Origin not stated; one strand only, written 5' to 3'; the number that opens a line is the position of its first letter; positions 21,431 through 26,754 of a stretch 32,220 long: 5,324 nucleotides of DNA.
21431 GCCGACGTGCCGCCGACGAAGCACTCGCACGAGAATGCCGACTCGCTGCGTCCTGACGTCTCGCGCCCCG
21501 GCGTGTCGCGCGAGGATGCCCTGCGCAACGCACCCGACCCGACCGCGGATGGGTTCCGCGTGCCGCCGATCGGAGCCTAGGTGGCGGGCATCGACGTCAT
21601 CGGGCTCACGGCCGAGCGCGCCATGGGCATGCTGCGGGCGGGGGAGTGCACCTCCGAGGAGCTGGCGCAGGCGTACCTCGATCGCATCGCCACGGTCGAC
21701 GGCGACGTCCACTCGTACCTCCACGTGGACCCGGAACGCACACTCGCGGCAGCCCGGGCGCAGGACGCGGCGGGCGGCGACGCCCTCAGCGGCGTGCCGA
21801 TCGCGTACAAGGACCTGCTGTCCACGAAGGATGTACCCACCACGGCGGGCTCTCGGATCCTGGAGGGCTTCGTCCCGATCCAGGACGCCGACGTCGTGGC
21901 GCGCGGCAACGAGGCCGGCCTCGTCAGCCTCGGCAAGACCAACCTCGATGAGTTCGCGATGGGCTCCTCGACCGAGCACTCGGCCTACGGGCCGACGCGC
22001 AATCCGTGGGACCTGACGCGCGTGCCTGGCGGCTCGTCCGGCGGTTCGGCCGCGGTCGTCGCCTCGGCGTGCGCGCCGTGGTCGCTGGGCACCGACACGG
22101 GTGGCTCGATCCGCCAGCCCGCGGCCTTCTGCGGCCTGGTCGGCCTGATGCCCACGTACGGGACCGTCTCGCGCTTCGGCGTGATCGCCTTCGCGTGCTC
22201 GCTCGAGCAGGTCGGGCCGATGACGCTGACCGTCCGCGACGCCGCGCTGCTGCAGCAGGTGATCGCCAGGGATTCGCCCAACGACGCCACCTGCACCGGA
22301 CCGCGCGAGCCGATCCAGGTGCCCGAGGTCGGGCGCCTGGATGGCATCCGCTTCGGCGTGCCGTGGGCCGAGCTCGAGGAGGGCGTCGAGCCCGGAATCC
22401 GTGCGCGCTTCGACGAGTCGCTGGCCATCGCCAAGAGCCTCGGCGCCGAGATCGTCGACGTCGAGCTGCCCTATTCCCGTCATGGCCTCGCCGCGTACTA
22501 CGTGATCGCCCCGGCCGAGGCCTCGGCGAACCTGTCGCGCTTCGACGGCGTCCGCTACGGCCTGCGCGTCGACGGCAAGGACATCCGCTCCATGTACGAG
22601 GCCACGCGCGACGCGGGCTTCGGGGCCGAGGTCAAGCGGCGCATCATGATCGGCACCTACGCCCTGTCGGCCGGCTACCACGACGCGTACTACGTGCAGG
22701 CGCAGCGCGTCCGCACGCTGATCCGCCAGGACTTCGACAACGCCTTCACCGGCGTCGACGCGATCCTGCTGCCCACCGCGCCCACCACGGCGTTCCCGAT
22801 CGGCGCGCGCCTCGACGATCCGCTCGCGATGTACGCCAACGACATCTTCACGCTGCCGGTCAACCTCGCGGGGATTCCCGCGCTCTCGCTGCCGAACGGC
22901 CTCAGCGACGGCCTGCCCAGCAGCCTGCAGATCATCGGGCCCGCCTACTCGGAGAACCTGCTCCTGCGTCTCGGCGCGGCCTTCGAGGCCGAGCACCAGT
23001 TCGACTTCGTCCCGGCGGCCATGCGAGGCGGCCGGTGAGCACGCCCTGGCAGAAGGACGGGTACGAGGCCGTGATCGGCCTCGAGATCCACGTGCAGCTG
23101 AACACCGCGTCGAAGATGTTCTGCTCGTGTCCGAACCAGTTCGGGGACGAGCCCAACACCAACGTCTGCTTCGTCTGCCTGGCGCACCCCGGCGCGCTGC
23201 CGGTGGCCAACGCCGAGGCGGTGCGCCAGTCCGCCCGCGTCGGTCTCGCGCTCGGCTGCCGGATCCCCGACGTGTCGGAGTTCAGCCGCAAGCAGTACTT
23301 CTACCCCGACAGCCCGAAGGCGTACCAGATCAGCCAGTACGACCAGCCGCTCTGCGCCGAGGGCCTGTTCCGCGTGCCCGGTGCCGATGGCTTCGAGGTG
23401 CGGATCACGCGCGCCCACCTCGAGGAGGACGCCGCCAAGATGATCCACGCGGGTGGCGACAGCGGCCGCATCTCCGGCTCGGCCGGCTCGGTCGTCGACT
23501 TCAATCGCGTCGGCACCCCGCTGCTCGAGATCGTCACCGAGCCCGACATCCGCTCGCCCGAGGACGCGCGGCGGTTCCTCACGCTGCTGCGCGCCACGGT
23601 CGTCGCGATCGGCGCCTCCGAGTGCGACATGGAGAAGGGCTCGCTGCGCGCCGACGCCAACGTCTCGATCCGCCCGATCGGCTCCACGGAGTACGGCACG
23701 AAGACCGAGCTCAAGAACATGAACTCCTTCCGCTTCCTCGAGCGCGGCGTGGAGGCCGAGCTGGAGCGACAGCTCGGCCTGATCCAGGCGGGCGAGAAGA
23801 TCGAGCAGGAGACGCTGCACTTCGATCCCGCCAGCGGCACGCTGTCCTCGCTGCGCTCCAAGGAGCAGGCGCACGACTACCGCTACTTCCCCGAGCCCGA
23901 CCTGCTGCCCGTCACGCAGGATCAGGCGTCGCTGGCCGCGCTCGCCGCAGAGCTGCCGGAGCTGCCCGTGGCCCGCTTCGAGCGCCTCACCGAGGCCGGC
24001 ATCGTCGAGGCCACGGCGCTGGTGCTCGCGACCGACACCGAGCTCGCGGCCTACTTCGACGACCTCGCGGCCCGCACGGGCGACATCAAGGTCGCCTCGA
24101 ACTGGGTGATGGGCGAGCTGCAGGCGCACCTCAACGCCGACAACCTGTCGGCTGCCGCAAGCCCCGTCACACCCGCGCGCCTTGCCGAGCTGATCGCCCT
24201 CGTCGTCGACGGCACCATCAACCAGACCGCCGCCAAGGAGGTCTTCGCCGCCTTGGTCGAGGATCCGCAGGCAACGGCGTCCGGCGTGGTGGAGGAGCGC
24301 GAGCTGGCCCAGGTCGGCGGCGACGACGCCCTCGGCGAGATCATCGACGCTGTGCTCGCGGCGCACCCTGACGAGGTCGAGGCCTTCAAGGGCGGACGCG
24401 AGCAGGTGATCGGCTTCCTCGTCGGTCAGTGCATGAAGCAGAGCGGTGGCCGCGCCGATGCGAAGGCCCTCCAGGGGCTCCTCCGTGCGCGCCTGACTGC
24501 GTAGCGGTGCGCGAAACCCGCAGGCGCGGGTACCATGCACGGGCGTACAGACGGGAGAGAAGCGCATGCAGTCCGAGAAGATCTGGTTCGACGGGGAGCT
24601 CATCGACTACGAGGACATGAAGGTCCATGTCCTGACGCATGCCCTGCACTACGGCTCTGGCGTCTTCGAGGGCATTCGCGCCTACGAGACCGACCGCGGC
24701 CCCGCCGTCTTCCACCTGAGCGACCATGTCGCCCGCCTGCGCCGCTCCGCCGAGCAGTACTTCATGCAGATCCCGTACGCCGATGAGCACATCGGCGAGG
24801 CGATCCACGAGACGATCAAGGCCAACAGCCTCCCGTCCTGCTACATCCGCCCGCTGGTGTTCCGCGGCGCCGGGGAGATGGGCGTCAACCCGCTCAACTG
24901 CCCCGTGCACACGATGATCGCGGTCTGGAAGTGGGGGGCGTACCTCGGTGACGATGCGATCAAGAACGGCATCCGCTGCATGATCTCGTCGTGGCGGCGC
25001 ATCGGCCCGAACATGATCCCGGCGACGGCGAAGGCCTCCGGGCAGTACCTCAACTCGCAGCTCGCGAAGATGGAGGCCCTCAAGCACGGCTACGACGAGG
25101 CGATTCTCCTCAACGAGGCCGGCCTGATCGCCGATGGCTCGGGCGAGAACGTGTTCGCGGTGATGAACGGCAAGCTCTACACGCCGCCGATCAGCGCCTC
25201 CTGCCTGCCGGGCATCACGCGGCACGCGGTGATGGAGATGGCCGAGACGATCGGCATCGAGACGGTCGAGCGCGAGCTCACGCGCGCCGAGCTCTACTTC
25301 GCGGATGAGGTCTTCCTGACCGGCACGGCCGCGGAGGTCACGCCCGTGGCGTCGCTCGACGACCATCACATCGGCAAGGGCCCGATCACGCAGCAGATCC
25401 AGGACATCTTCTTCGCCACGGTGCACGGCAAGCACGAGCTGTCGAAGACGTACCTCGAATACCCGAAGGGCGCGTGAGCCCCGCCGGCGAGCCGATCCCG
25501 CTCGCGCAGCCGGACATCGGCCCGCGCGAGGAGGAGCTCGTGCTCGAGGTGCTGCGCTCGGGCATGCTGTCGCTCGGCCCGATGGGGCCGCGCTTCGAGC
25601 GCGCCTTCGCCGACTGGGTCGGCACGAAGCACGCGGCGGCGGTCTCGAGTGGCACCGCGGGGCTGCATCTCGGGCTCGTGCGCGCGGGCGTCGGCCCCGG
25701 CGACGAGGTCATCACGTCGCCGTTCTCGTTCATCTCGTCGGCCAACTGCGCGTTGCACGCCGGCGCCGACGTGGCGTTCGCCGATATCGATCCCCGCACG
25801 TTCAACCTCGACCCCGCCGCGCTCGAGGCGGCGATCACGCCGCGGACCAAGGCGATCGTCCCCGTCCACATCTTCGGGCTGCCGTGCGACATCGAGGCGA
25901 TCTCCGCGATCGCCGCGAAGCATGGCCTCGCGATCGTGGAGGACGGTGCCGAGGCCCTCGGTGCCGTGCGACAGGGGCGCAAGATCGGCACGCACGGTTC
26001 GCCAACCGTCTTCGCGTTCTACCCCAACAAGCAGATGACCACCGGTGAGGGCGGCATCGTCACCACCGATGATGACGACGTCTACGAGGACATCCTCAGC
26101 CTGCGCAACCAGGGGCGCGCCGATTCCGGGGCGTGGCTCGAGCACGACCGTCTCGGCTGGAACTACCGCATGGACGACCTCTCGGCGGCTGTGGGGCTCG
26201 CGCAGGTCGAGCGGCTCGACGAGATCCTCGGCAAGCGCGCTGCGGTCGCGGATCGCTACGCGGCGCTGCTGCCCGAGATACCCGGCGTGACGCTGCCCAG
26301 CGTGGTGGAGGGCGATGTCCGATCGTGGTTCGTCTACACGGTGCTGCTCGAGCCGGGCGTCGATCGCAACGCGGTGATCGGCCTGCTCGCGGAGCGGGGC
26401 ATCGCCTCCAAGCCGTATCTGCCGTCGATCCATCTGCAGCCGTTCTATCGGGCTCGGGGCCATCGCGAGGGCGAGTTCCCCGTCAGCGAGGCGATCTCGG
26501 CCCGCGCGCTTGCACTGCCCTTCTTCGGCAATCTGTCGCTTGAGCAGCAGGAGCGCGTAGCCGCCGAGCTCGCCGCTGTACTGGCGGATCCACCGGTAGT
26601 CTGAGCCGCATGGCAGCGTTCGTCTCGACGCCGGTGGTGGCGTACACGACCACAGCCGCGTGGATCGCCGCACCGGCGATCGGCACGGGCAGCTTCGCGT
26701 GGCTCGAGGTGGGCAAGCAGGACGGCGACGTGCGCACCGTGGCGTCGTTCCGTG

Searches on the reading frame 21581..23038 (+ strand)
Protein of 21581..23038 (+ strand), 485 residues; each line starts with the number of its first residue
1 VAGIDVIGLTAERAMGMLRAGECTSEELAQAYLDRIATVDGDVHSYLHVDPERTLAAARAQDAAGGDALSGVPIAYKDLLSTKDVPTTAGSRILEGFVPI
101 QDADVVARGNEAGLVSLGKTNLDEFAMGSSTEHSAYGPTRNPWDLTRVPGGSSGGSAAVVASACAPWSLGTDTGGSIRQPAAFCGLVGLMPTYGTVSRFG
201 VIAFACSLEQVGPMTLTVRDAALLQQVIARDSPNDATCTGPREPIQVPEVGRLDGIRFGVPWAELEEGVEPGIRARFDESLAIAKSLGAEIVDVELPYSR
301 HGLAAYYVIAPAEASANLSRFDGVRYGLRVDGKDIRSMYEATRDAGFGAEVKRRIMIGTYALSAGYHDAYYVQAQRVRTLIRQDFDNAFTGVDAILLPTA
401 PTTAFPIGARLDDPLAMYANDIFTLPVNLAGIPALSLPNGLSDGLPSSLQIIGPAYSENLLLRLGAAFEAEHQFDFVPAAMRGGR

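Call 40: search_protein_families(library=pfam, proteins=[window:21581-23038:+], max_evalue=0.0001)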
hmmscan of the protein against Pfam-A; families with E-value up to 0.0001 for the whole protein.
window:21581-23038:+ (485 aa): 1 family
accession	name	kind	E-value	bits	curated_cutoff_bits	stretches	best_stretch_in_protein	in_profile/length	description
PF01425.27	Amidase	-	1.7e-142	476.1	27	1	27-462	1-445/445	Amidase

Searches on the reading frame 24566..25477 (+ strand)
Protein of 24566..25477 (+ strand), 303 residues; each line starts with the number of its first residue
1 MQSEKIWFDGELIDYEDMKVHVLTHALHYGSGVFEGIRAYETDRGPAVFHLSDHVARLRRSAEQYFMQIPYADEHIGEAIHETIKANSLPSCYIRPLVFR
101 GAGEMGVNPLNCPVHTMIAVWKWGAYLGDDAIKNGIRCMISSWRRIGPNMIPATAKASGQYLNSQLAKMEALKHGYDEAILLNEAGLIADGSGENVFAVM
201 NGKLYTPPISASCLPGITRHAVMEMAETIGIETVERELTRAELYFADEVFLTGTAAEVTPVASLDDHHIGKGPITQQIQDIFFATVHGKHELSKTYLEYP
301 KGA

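Call 40: search_protein_families(library=pfam, proteins=[window:24566-25477:+], max_evalue=0.0001)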
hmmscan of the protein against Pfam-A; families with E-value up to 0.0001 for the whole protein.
window:24566-25477:+ (303 aa): 1 family
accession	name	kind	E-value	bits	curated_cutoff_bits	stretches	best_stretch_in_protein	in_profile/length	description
PF01063.24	Aminotran_4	-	2e-56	191.7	28.5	1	32-263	1-222/223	Amino-transferase class IV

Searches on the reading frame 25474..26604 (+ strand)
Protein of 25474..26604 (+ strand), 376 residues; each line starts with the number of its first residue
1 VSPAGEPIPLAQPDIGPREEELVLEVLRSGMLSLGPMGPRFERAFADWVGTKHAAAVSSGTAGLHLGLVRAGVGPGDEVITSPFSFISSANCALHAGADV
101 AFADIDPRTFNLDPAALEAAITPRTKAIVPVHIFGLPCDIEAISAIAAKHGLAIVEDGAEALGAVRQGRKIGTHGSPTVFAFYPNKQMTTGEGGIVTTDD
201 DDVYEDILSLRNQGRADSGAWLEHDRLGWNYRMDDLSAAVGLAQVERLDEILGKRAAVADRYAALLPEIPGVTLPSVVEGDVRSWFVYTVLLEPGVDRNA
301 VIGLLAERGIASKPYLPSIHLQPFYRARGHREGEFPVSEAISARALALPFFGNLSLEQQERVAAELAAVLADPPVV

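Call 40: search_protein_families(library=pfam, proteins=[window:25474-26604:+], max_evalue=0.0001)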
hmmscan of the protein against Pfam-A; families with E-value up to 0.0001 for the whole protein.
window:25474-26604:+ (376 aa): 3 families
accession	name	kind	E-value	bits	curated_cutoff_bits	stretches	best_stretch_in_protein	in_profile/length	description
PF01041.23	DegT_DnrJ_EryC1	-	2.2e-117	392.7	19.8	1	14-366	2-359/360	DegT/DnrJ/EryC1/StrS aminotransferase family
PF01212.27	Beta_elim_lyase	-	6.8e-06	26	27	1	40-273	36-272/288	Beta-eliminating lyase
PF01053.26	Cys_Met_Meta_PP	-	5.3e-05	22.4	27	1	37-161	53-177/381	Cys/Met metabolism PLP-dependent enzyme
